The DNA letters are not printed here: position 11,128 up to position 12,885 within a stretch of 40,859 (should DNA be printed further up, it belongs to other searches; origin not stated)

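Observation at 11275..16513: Translationally coupled REC-Grx-TrxR-like / Kef-RCK-ZnF-UBP / cNMP-histidine-kinase operon with no DNA-binding output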

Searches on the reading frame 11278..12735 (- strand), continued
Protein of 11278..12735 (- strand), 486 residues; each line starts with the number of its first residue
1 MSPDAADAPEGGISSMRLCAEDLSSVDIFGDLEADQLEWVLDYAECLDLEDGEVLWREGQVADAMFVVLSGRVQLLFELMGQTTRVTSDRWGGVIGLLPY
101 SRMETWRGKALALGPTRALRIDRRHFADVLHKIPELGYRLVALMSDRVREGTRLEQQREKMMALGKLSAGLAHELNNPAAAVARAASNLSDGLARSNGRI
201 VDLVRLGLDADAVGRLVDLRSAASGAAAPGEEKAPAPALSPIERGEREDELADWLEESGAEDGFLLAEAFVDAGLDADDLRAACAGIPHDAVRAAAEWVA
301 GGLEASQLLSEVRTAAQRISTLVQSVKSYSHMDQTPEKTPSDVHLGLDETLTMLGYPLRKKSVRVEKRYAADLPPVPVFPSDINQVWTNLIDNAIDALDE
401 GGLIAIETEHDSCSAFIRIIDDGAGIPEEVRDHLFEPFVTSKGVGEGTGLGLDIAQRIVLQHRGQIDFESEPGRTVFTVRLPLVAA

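Call 71: predict_structure(alignment_id=A3)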
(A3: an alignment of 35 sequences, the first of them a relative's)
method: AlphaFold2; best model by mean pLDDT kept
length: 486 residues; sequences in the alignment: 35
mean_pLDDT: 88.0   pTM: 0.62
mean pLDDT of the five models: 88.0, 86.9, 85.6, 85.2, 84.6
residues with pLDDT >= 90: 306; 70-90: 139; 50-70: 29; < 50: 12
segments of 3 or more residues with pLDDT < 50: 4-10
pLDDT, mean of each block of 10 residues (from residue 1): 46 71 93 94 96 96 97 90 89 92 93 97 96 95 86 76 73 78 86 89 93 94 76 78 96 95 93 94 93 95 90 82 74 74 95 91 97 95 92 93 98 98 91 79 53 91 96 96 85
secondary structure, 60 per line:
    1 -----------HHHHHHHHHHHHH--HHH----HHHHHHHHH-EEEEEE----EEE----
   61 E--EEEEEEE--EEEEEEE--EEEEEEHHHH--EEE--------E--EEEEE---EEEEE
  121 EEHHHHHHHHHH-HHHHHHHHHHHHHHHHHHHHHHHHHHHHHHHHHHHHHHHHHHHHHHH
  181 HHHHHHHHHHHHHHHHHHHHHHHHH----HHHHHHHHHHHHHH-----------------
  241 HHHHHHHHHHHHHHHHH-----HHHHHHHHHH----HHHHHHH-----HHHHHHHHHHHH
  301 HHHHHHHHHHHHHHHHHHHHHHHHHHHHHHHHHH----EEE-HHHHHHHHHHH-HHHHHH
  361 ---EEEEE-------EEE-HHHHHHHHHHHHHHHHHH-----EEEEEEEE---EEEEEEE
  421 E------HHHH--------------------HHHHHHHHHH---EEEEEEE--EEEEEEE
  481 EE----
elements in order: H12-24 H34-42 E44-49 E54-56 E64-70 E73-79 E82-87 H88-91 E94-96 E108-112 E116-122 H123-132 H134-205 H210-223 H241-257 H263-272 H277-283 H289-334 E339-341 H343-353 H355-360 E364-368 E376-378 H380-397 E403-410 E414-421 H428-431 H452-461 E465-471 E474-482
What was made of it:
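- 11275..12735 (-): g3: soluble histidine kinase, 486 aa, with a cNMP-like sensor, a DHp domain carrying a helical insert, and a CA domain. AlphaFold mean pLDDT 88 (call 71).
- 12121..12336 (-): Long helix running from the sensor into DHp helix 1, with phospho-acceptor His173 (12217-12219) in AHELNNP. AlphaFold helix 134-205 (call 71).
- On Cyclic-nucleotide-binding domain (PF00027): AlphaFold models a beta-barrel with pLDDT above 90 (call 71).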

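Call 75: fold_search(model_id=the predicted structure, library=pdb)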
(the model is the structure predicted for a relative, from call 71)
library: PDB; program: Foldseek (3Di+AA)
matches with E <= 10: 1420; with E <= 0.001: 886
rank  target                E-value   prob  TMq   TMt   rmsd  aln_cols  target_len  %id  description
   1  8vc9_B                1.7e-13  1.00  0.29  0.37  21.2       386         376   19  Hybrid response regulator LvrB from Leptospira / phosphorylated REC form (released 2024-12-18)
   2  8vc9_A                3.3e-13  1.00  0.29  0.37  21.6       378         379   20  Hybrid response regulator LvrB from Leptospira / phosphorylated REC form (released 2024-12-18)
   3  8vc9_E                4.5e-13  1.00  0.29  0.36  21.1       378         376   19  Hybrid response regulator LvrB from Leptospira / phosphorylated REC form (released 2024-12-18)
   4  9jfj_C                8.1e-13  1.00  0.29  0.60   8.2       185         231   26  Crystal structure of the cytoplasmic domain of ZraS in ADP-bound form (released 2025-03-26)
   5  8vc9_C                8.9e-13  1.00  0.29  0.37  21.6       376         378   19  Hybrid response regulator LvrB from Leptospira / phosphorylated REC form (released 2024-12-18)
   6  8vc9_F                9.9e-13  1.00  0.29  0.37  21.6       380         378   19  Hybrid response regulator LvrB from Leptospira / phosphorylated REC form (released 2024-12-18)
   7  9jfj_A                1.5e-12  1.00  0.29  0.59  17.5       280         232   22  Crystal structure of the cytoplasmic domain of ZraS in ADP-bound form (released 2025-03-26)
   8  8vc9_D                1.5e-12  1.00  0.29  0.37  21.8       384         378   20  Hybrid response regulator LvrB from Leptospira / phosphorylated REC form (released 2024-12-18)
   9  6rh0_B                1.7e-12  1.00  0.30  0.60  14.4       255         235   18  Revisiting pH-gated conformational switch. Complex HK853-RR468 pH 5.5 (released 2020-02-19)
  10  5uht_A                1.7e-12  1.00  0.29  0.58  16.8       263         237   19  Structure of the Thermotoga maritima HK853-BeF3-RR468 complex at pH 5.0 (released 2017-12-27)
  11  6rh8_A                3.2e-12  1.00  0.29  0.58  16.3       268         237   18  Revisiting pH-gated conformational switch. Complex HK853 mutant H260A -RR468 mutant D53A pH 5.3 (released 2020-02-19)
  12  9jfj_D                3.7e-12  1.00  0.28  0.57  20.5       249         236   23  Crystal structure of the cytoplasmic domain of ZraS in ADP-bound form (released 2025-03-26)
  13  9jfj_B                7.5e-12  1.00  0.28  0.58  21.7       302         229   22  Crystal structure of the cytoplasmic domain of ZraS in ADP-bound form (released 2025-03-26)
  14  3d36_B                1.2e-11  1.00  0.28  0.58  17.1       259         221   24  How to Switch Off a Histidine Kinase: Crystal Structure of Geobacillus stearothermophilus KinB with the Inhibitor Sda (released 2009-01-13)
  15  6rgz_A                1.3e-11  1.00  0.29  0.58  16.3       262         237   18  Revisiting pH-gated conformational switch. Complex HK853-RR468 pH 6.5 (released 2020-02-19)
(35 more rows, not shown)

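Call 82: search_protein_families(library=padloc, proteins=[window:11278-12735:-], max_evalue=0.001)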
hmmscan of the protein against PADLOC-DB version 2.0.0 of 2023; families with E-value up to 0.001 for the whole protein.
window:11278-12735:- (486 aa): 3 families
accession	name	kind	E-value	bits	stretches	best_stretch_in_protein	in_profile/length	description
PDLC02371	PycTIR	-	1.1e-05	22.9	1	40-159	33-149/288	-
PDLC00731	Effector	-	9e-05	19.6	1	41-159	37-152/306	TIR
PDLC00734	PycC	-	0.00076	16.7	0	45-131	34-121/374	Pycsar cyclase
